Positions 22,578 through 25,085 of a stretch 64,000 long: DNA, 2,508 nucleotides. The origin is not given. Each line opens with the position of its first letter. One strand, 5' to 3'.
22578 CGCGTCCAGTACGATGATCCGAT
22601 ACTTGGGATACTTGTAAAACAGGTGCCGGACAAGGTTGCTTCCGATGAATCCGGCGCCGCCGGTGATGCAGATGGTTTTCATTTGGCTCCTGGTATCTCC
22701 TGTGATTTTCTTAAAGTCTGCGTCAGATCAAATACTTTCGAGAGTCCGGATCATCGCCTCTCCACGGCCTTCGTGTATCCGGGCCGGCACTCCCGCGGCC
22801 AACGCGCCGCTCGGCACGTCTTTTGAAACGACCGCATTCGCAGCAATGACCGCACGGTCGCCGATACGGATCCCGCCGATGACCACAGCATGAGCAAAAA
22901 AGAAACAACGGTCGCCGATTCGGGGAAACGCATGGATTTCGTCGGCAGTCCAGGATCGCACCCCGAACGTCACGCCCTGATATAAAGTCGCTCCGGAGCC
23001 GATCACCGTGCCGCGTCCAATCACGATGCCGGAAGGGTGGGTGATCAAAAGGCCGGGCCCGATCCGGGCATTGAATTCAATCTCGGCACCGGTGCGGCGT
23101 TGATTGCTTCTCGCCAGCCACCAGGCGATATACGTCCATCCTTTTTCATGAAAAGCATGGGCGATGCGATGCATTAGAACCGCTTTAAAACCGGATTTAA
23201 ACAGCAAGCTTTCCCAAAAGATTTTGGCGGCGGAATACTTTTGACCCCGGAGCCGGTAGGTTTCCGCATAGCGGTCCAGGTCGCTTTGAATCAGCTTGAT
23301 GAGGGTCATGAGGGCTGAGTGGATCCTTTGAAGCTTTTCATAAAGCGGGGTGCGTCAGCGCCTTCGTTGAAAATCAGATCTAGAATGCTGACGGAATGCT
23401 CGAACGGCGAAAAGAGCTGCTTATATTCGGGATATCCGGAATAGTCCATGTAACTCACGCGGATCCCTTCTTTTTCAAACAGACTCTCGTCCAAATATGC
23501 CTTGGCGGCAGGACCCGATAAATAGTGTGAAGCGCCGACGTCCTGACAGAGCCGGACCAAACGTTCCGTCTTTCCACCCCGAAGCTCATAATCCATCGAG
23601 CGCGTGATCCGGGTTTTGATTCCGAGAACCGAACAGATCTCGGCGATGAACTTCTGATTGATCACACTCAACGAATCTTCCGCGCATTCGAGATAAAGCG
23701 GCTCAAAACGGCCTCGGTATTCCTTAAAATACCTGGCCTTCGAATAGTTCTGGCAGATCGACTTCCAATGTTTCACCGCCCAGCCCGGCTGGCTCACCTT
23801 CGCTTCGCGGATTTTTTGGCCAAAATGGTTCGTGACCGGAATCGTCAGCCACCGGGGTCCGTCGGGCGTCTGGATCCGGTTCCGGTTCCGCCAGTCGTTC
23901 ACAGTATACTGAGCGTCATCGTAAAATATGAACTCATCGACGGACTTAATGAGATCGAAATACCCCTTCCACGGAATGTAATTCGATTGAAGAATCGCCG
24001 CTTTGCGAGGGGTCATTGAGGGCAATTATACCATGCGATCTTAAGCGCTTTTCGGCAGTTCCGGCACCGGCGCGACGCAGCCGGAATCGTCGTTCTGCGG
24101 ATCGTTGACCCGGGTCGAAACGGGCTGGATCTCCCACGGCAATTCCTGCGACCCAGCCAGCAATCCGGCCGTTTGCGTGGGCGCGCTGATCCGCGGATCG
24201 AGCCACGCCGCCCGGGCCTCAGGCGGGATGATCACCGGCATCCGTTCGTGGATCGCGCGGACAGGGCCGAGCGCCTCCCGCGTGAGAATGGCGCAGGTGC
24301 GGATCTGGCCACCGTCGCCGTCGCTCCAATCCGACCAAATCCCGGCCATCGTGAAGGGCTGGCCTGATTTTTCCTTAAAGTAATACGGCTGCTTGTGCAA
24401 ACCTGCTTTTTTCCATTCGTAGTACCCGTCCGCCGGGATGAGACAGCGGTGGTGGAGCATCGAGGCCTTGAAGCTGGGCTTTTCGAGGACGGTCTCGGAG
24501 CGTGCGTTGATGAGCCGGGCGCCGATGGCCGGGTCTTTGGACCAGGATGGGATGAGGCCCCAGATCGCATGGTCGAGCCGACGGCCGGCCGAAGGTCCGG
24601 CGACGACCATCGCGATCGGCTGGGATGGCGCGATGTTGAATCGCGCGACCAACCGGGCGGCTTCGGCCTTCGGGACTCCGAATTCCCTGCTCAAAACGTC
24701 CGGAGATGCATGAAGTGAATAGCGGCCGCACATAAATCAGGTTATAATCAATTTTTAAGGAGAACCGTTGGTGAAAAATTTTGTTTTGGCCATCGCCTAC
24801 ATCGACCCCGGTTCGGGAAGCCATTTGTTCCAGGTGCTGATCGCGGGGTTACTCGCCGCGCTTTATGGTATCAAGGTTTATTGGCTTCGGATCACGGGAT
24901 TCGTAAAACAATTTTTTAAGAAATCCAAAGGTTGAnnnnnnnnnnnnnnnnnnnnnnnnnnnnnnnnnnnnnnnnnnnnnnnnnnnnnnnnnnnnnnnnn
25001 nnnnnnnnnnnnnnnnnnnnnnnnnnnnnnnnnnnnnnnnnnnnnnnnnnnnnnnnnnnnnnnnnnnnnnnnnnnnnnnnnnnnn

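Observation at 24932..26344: Kinase-like plus methyltransferase fusion: possible WbdD-type chain-terminating or phosphomethyl capping enzyme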

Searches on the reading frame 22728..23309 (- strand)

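Call 3: search_protein_families(library=pfam, proteins=[window:22728-23309:-], max_evalue=0.1)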
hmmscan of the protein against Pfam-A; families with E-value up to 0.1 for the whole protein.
window:22728-23309:- (193 aa): 3 families
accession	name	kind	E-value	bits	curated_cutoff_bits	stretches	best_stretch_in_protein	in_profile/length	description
PF00132.30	Hexapep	-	2.8e-13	49.4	27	2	129-162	2-35/36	Bacterial transferase hexapeptide (six repeats)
PF14602.12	Hexapep_2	-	4.6e-10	39.5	27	1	130-162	3-33/34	Hexapeptide repeat of succinyl-transferase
PF25084.1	LbH_EIF2B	-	0.022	15.2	54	0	74-165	15-97/105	EIF2B subunit epsilon LbH domain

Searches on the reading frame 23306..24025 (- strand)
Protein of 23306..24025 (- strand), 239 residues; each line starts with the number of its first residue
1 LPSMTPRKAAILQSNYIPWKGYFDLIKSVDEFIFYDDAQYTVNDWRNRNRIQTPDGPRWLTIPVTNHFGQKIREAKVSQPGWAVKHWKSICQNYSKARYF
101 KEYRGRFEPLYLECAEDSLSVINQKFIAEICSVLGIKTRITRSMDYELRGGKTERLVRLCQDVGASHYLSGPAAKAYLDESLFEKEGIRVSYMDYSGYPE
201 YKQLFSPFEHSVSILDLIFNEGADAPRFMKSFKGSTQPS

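Call 3: search_protein_families(library=pfam, proteins=[window:23306-24025:-], max_evalue=0.1)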
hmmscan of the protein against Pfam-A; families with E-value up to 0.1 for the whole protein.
window:23306-24025:- (239 aa): 1 family
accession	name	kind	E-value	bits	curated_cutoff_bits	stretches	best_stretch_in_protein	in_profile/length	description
PF08889.16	WbqC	-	2.9e-80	269.6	21.3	1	13-226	1-216/218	WbqC-like protein family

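Call 4: search_protein_families(library=ncbifam, proteins=[window:23306-24025:-], max_evalue=0.1)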
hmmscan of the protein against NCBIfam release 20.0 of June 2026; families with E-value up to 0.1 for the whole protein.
window:23306-24025:- (239 aa): 0 families

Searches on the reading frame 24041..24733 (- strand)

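Call 3: search_protein_families(library=pfam, proteins=[window:24041-24733:-], max_evalue=0.1)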
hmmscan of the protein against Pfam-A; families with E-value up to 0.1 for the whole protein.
window:24041-24733:- (230 aa): 2 families
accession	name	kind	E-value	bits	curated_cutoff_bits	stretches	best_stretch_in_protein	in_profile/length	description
PF02586.19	SRAP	-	2.2e-71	240.3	27.1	1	1-211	1-213/214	SOS response associated peptidase (SRAP)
PF24818.1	PH_TRF2_HOY1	-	0.093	13.1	24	0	112-147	72-106/119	TRF2/HOY1 PH-like domain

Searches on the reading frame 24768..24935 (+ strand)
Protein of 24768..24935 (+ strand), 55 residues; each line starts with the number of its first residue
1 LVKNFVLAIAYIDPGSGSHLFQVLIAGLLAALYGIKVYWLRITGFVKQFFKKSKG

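Call 3: search_protein_families(library=pfam, proteins=[window:24768-24935:+], max_evalue=0.1)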
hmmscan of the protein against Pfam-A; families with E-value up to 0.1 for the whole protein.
window:24768-24935:+ (55 aa): 0 families

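Call 4: search_protein_families(library=ncbifam, proteins=[window:24768-24935:+], max_evalue=0.1)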
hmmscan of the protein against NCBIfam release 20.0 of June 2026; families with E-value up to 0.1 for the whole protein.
window:24768-24935:+ (55 aa): 1 family
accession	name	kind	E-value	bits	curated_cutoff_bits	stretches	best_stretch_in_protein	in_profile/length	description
NF008440.0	PRK11283.1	equivalog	0.063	12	638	1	3-43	301-341/437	glutamate/aspartate:proton symporter GltP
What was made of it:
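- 24768..24935 (+): Membrane mini-protein, 55 aa from the TTG start or 54 aa from GTG 24771 as in the public annotation. Its core is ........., then a hydrophobic helix containing an invariant Gln, then a basic tail. It corresponds to the small ORF upstream of noeA and, by size and position, to Lani_1193. Pfam and NCBIfam give no hit (calls 3, 4).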

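Call 53: find_homologous_proteins(query=window:24768-24935:+, max_evalue=0.01)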
Query window:24768-24935:+ (55 aa): 4 proteins with E <= 0.01 among 4 candidates.
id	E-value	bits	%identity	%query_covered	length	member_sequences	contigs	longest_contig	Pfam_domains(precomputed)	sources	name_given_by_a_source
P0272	3.3e-27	110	98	98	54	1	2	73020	-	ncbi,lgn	-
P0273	8.7e-16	74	80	84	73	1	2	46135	-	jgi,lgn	jgi:hypothetical protein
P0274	1.3e-7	49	60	87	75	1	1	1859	-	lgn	-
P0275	1.5e-7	49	60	87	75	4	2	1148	-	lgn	-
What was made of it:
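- Tried and rejected: A homology search with the 55-aa mini-protein returned only 4 unnamed hits because the query is so short (call 53).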
